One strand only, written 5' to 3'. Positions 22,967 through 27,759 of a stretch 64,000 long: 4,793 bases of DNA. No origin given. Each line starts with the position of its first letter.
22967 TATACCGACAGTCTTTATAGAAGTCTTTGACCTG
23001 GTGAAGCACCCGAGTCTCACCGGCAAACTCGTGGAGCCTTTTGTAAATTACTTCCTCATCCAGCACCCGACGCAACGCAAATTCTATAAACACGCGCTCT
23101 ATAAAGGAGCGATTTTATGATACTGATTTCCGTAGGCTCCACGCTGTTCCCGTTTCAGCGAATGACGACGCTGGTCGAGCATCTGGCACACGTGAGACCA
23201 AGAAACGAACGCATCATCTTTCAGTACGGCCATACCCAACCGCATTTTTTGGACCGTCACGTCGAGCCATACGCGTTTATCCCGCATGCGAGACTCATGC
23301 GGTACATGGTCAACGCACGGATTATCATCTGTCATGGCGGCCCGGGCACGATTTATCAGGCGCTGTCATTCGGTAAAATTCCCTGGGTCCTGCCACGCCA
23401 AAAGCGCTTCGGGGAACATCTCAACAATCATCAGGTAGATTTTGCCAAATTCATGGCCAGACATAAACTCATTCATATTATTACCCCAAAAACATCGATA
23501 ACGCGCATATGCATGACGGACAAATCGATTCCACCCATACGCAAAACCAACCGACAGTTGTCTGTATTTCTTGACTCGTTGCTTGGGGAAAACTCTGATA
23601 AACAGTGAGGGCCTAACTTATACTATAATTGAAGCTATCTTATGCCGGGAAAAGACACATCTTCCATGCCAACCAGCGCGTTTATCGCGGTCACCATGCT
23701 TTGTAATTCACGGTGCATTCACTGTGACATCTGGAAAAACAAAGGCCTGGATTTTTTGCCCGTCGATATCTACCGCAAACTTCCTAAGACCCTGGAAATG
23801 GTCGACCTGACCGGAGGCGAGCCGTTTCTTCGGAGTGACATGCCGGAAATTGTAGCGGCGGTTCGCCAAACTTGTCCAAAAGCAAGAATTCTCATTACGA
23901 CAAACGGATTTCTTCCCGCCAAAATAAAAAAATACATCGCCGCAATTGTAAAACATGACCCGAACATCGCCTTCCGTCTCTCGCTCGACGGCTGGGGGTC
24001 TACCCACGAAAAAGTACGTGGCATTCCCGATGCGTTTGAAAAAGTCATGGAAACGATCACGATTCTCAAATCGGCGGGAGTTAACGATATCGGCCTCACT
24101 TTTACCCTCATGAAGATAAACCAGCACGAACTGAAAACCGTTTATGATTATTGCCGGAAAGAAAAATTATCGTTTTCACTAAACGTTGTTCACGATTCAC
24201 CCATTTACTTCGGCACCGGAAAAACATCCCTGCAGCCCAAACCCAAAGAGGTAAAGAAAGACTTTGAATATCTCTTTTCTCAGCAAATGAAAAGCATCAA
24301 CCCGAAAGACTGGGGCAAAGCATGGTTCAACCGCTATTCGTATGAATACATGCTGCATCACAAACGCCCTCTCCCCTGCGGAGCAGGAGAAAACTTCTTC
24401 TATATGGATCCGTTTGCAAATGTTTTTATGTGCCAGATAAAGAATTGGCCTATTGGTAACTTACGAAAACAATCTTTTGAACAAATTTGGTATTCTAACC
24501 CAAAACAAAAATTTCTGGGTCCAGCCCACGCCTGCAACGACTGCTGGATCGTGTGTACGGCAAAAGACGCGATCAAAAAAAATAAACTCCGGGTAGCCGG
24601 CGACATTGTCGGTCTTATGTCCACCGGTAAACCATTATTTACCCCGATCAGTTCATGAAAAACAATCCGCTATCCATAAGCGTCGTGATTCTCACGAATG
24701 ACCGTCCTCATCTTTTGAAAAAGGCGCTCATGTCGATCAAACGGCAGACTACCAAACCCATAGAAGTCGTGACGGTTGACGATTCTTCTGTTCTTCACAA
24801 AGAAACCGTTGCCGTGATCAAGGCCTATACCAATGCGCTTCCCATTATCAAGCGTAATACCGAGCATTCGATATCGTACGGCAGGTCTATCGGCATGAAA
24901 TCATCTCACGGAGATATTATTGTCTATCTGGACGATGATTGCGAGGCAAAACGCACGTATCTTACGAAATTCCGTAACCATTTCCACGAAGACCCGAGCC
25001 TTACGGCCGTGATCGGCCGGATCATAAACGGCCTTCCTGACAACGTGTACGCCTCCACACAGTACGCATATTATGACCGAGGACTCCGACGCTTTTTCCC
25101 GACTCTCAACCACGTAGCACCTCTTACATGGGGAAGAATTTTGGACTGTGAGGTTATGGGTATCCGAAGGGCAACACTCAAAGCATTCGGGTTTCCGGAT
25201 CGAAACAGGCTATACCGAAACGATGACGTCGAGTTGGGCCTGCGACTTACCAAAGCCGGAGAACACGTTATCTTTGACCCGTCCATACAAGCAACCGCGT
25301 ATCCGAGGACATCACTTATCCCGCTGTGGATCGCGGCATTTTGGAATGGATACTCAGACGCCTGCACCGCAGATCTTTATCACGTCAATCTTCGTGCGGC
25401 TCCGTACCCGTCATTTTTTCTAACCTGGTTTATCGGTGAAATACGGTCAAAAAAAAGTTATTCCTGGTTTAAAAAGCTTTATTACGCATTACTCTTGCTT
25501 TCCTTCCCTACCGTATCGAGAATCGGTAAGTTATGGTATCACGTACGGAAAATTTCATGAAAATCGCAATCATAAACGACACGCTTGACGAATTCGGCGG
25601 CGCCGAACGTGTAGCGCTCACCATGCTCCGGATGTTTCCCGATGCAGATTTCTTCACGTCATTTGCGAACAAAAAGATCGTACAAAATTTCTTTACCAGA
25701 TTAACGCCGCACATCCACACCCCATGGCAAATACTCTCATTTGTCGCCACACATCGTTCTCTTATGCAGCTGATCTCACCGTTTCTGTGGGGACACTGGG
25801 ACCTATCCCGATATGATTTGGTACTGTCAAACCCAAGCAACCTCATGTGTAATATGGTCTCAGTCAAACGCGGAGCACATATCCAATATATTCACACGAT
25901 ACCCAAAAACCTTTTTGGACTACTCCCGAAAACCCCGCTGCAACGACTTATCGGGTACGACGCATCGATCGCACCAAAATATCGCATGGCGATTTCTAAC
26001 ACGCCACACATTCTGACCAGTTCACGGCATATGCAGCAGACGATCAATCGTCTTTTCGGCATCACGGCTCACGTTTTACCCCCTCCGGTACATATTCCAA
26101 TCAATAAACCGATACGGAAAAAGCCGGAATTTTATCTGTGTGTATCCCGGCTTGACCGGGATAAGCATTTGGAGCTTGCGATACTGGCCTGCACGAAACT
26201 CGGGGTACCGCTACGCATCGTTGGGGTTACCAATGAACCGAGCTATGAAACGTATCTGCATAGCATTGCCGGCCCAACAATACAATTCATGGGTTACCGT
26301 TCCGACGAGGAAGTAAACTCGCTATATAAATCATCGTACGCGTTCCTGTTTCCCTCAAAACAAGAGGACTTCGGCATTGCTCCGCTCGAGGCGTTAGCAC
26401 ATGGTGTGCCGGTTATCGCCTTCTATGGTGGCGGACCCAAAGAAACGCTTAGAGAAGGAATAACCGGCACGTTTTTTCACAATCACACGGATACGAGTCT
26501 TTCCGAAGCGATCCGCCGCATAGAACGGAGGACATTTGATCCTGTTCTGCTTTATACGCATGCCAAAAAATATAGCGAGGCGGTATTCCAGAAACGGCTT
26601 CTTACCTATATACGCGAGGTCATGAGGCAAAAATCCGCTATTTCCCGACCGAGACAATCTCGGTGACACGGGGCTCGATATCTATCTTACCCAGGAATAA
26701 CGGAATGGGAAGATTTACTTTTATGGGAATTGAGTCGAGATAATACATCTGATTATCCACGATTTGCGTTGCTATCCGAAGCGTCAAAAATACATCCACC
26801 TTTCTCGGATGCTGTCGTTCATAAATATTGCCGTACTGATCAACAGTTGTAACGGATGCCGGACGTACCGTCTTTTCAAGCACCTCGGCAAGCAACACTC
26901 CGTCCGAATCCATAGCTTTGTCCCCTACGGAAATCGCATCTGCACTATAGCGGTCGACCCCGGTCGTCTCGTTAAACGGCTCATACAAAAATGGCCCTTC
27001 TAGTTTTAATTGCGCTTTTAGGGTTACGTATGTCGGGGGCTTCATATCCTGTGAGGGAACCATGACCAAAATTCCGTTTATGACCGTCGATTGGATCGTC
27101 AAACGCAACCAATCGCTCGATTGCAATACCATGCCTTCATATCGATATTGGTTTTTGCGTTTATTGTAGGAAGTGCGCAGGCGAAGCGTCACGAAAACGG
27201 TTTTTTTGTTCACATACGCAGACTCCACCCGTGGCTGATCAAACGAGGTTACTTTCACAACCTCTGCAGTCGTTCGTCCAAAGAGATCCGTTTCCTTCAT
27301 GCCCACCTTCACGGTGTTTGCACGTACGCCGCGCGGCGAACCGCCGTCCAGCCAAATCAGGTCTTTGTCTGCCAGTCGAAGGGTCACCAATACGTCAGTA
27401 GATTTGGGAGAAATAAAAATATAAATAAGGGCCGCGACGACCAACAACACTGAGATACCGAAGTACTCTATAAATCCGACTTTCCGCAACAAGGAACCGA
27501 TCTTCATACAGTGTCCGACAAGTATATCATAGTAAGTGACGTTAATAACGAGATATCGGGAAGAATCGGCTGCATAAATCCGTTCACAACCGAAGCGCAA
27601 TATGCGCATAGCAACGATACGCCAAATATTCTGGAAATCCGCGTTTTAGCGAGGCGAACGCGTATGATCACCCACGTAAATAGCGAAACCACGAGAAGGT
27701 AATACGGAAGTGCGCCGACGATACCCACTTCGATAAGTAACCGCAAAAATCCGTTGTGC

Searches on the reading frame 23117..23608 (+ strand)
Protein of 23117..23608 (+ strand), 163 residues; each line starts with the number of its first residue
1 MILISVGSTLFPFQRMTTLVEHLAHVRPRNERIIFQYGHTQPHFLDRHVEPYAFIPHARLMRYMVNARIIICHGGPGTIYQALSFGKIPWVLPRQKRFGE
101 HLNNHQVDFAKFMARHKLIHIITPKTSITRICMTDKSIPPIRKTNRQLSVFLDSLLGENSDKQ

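Call 11: search_protein_families(library=pfam, max_evalue=0.01, proteins=[window:23117-23608:+])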
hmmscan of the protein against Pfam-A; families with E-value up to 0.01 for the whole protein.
window:23117-23608:+ (163 aa): 2 families
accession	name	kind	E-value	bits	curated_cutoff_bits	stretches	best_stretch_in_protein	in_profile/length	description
PF04101.22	Glyco_tran_28_C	-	3.5e-12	47.1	22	1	1-112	1-117/166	Glycosyltransferase family 28 C-terminal domain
PF00201.24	UDPGT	-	0.00073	18.9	19.5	1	15-92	293-365/499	UDP-glucoronosyl and UDP-glucosyl transferase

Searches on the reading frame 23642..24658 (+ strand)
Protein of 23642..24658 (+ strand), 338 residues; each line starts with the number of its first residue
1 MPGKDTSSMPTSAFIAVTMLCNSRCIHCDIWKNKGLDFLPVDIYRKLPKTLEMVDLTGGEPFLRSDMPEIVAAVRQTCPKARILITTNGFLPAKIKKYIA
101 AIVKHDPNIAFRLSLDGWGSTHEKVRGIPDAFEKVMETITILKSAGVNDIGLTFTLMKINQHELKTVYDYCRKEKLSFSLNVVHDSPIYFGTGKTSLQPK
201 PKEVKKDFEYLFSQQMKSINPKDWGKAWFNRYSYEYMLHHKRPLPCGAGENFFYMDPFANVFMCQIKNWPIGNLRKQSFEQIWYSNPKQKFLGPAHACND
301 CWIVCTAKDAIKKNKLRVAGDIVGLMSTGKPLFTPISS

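Call 11: search_protein_families(library=pfam, max_evalue=0.01, proteins=[window:23642-24658:+])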
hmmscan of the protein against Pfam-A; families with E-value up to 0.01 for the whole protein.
window:23642-24658:+ (338 aa): 3 families
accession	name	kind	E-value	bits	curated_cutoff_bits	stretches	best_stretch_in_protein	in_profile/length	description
PF04055.27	Radical_SAM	-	2.6e-17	63.9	29.5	1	17-170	3-165/166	Radical SAM superfamily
PF13186.11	SPASM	-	3.3e-07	30.9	21.5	1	246-302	1-67/67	Iron-sulfur cluster-binding domain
PF13353.11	Fer4_12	-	0.0022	18.8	22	1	24-96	21-98/137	4Fe-4S single cluster domain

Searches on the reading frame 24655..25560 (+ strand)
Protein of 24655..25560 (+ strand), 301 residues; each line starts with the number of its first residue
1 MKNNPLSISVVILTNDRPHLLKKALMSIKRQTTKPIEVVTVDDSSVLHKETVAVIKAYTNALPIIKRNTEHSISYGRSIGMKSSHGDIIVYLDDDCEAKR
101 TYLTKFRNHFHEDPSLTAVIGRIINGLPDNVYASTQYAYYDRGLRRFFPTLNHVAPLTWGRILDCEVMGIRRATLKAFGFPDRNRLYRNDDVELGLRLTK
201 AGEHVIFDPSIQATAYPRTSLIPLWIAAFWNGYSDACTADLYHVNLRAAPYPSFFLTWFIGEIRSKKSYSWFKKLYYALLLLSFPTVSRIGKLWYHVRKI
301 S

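Call 11: search_protein_families(library=pfam, max_evalue=0.01, proteins=[window:24655-25560:+])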
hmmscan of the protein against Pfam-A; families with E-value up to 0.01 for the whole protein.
window:24655-25560:+ (301 aa): 5 families
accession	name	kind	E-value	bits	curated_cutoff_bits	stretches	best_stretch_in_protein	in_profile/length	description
PF00535.33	Glycos_transf_2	-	4.3e-18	66.3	23.3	1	9-152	1-142/168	Glycosyl transferase family 2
PF13641.12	Glyco_tranf_2_3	-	9.9e-08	32.7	27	1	8-220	3-216/230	Glycosyltransferase like family 2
PF13632.12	Glyco_trans_2_3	-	0.0013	19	27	1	88-211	1-119/198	Glycosyl transferase family group 2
PF10111.15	Glyco_tranf_2_2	-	0.0034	17.4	27.3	1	15-97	9-93/276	Glycosyltransferase like family 2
PF13506.12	Glyco_transf_21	-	0.0057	16.6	21.7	0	80-222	25-163/174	Glycosyl transferase family 21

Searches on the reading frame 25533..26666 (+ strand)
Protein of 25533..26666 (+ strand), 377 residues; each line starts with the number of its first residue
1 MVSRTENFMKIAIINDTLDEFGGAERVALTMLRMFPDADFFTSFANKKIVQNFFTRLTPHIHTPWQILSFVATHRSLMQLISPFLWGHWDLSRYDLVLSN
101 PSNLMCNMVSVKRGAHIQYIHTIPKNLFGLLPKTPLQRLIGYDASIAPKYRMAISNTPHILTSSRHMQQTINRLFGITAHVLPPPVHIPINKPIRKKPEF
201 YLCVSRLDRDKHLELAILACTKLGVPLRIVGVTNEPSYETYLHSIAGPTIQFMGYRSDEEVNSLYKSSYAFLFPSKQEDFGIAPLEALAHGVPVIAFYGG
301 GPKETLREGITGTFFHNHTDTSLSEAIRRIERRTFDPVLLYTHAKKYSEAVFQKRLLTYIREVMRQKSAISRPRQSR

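Call 11: search_protein_families(library=pfam, max_evalue=0.01, proteins=[window:25533-26666:+])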
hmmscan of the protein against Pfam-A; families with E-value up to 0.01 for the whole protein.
window:25533-26666:+ (377 aa): 5 families
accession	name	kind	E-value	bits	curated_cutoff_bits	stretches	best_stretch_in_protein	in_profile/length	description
PF00534.26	Glycos_transf_1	-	1.7e-27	96.5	26.4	1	192-332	9-157/172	Glycosyl transferases group 1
PF13692.12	Glyco_trans_1_4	-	6.7e-20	72.2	27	1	202-330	5-139/142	Glycosyl transferases group 1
PF20706.3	GT4-conflict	-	4.8e-11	42.7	26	1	182-312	186-326/385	Family 4 Glycosyltransferase in conflict systems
PF13439.12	Glyco_transf_4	-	4.6e-06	27.2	28.5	1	21-187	1-167/170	Glycosyltransferase Family 4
PF13524.12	Glyco_trans_1_2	-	0.0023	18.3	25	1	223-331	12-112/144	Glycosyl transferase-like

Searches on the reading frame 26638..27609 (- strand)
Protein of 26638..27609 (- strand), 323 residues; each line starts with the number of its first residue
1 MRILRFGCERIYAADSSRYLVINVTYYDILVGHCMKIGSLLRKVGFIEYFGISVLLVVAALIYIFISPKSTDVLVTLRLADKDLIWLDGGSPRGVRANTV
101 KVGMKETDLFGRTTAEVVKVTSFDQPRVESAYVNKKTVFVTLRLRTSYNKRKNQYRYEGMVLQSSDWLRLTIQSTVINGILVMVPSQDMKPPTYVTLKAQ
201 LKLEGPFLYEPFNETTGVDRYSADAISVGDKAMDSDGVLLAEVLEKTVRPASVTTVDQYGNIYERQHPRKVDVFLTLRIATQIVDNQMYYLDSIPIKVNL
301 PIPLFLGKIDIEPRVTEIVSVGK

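Call 11: search_protein_families(library=pfam, max_evalue=0.01, proteins=[window:26638-27609:-])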
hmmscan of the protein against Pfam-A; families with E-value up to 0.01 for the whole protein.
window:26638-27609:- (323 aa): 1 family
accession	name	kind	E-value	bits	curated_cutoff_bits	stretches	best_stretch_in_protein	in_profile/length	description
PF14221.11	DUF4330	-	0.00062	20.4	27.6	1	218-318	64-166/167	Domain of unknown function (DUF4330)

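Call 53: search_protein_families(library=pfam, max_evalue=0.01, proteins=[window:26638-27609:-])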
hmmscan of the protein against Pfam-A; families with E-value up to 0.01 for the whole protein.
window:26638-27609:- (323 aa): 1 family
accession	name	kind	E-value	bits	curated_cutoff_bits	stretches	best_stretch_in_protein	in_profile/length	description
PF14221.11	DUF4330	-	0.00062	20.4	27.6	1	218-318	64-166/167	Domain of unknown function (DUF4330)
